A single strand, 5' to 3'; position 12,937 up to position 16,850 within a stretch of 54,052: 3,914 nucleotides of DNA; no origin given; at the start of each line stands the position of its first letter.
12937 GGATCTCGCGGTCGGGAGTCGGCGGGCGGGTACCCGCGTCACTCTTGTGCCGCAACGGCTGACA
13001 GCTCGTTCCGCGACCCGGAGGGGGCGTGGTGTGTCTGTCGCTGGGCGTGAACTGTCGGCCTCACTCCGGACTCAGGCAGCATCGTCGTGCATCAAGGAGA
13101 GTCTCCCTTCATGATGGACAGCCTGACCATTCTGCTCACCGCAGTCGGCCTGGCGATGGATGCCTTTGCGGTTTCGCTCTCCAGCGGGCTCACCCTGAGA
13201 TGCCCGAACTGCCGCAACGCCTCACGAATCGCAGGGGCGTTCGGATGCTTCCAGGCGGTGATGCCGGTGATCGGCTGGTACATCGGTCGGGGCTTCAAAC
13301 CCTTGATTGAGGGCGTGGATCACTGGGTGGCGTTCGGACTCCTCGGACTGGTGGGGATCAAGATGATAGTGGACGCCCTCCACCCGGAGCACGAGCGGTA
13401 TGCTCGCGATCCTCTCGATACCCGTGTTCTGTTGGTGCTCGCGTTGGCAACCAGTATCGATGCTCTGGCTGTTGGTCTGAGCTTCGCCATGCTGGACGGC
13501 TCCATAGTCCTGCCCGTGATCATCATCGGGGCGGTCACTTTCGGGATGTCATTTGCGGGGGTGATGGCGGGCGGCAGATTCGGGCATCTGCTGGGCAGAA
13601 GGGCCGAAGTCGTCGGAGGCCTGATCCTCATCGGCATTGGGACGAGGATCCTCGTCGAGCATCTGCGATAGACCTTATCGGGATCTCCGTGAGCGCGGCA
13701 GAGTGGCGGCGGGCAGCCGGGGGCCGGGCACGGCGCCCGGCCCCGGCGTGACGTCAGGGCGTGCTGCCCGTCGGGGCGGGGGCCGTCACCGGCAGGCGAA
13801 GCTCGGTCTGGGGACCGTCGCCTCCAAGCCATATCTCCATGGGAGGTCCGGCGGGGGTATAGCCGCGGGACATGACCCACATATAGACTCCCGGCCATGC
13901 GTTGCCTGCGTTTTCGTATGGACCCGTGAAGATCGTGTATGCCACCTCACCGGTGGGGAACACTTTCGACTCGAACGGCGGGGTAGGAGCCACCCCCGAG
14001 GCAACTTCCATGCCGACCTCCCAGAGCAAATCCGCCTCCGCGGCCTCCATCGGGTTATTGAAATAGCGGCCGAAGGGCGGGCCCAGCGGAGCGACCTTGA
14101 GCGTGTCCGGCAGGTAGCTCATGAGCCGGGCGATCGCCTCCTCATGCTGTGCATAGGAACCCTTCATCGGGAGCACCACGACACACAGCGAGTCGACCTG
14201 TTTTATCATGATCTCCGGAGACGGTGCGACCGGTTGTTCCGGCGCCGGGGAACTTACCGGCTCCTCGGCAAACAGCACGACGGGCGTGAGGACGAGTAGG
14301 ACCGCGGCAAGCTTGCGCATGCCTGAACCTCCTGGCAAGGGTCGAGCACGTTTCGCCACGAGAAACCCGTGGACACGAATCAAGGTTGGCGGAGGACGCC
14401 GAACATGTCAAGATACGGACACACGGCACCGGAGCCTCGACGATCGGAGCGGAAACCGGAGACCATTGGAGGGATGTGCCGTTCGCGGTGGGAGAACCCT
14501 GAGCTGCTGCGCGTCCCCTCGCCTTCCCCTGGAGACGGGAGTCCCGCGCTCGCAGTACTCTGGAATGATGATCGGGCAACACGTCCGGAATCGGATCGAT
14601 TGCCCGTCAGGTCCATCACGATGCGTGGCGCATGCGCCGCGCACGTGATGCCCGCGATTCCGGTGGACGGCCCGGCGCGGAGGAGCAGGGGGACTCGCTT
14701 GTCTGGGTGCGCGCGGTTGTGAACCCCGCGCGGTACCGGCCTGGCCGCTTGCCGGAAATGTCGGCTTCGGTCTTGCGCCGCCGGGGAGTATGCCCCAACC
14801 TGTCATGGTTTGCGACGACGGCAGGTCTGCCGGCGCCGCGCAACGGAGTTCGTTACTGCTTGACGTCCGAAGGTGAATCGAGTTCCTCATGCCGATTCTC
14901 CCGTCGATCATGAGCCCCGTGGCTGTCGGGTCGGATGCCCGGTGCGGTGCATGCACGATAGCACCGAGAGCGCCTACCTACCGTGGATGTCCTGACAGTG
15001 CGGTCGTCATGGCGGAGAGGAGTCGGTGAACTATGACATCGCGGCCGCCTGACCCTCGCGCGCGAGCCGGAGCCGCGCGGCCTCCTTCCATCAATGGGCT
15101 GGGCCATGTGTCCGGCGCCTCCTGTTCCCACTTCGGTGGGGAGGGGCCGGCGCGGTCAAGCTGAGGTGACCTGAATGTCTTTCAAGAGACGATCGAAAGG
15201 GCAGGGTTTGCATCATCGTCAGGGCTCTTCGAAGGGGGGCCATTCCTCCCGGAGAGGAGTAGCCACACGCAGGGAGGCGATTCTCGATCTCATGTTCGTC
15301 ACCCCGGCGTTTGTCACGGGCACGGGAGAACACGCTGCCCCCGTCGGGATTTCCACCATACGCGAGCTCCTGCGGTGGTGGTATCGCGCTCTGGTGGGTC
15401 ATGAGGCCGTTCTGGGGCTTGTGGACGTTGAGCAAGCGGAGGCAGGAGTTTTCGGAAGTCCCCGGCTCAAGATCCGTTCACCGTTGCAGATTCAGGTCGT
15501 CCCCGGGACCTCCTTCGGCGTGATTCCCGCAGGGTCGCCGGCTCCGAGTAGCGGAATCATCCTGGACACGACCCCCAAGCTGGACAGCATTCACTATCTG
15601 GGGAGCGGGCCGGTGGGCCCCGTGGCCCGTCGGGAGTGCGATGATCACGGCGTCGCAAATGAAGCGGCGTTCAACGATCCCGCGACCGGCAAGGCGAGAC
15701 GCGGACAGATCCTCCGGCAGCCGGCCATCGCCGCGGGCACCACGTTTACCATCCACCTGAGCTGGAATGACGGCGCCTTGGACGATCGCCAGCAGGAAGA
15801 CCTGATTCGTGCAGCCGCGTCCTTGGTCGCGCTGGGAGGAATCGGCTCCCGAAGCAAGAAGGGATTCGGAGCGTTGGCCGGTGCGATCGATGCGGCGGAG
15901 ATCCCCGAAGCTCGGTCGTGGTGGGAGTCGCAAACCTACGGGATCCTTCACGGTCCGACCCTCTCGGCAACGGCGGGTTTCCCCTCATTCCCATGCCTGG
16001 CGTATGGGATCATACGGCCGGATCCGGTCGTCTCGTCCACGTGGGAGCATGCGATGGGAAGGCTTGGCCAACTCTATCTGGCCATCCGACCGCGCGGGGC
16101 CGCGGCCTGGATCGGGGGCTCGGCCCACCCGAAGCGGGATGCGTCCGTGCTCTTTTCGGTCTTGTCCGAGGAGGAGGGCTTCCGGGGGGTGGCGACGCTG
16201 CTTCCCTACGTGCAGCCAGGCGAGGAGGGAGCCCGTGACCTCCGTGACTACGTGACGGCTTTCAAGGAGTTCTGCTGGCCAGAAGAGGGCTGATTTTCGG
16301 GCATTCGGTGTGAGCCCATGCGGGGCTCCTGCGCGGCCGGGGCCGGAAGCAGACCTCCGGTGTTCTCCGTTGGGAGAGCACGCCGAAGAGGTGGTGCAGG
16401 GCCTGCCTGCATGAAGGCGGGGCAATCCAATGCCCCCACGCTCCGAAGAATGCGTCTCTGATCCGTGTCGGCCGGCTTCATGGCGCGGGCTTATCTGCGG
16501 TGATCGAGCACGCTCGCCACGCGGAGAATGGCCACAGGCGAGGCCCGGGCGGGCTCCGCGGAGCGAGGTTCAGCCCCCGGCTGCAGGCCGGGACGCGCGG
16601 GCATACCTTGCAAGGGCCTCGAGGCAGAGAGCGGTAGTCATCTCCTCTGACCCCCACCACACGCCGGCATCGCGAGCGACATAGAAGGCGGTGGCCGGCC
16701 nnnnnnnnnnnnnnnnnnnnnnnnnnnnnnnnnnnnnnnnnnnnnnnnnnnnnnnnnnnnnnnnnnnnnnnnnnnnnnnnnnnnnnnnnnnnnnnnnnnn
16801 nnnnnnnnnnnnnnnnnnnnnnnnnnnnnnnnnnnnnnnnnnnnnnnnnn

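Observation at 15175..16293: Solitary Cmr1-family RAMP protein with no CRISPR-Cas context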

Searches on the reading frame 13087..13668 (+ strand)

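Call 16: search_protein_families(library=pfam, proteins=[window:13087-13668:+], max_evalue=0.01)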
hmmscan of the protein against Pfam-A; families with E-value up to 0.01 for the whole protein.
window:13087-13668:+ (194 aa): 1 family
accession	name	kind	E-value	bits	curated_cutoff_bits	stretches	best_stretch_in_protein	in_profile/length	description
PF02659.21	Mntp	-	4.9e-54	182.7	24.4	1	41-189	3-152/152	Putative manganese efflux pump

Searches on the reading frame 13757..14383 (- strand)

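Call 16: search_protein_families(library=pfam, proteins=[window:13757-14383:-], max_evalue=0.01)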
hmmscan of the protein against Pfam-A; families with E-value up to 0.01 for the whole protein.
window:13757-14383:- (209 aa): 1 family
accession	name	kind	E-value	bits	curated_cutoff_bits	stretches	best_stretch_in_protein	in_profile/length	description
PF06445.20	GyrI-like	-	7.7e-15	55.9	26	1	57-190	2-139/155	GyrI-like small molecule binding domain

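Call 89: search_protein_families(library=padloc, proteins=[window:13757-14383:-], max_evalue=0.001)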
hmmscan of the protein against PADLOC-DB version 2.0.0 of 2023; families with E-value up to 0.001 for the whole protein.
window:13757-14383:- (209 aa): 0 families

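Call 95: search_protein_families(library=ncbifam, proteins=[window:13757-14383:-], max_evalue=0.001)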
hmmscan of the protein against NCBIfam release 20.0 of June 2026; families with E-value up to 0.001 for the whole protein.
window:13757-14383:- (209 aa): 0 families

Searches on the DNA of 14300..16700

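Call 50: search_rna_families(source=window, start=14300, end=16700, threshold=evalue, max_evalue=1)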
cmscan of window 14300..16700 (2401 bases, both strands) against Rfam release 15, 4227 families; matches with E-value up to 1: 1.
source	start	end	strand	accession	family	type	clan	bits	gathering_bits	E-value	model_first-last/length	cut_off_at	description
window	15166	15222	-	RF00159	snoZ168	Gene; snRNA; snoRNA; CD-box;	-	20.5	36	0.55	1-82/82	no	Small nucleolar RNA Z168/Z174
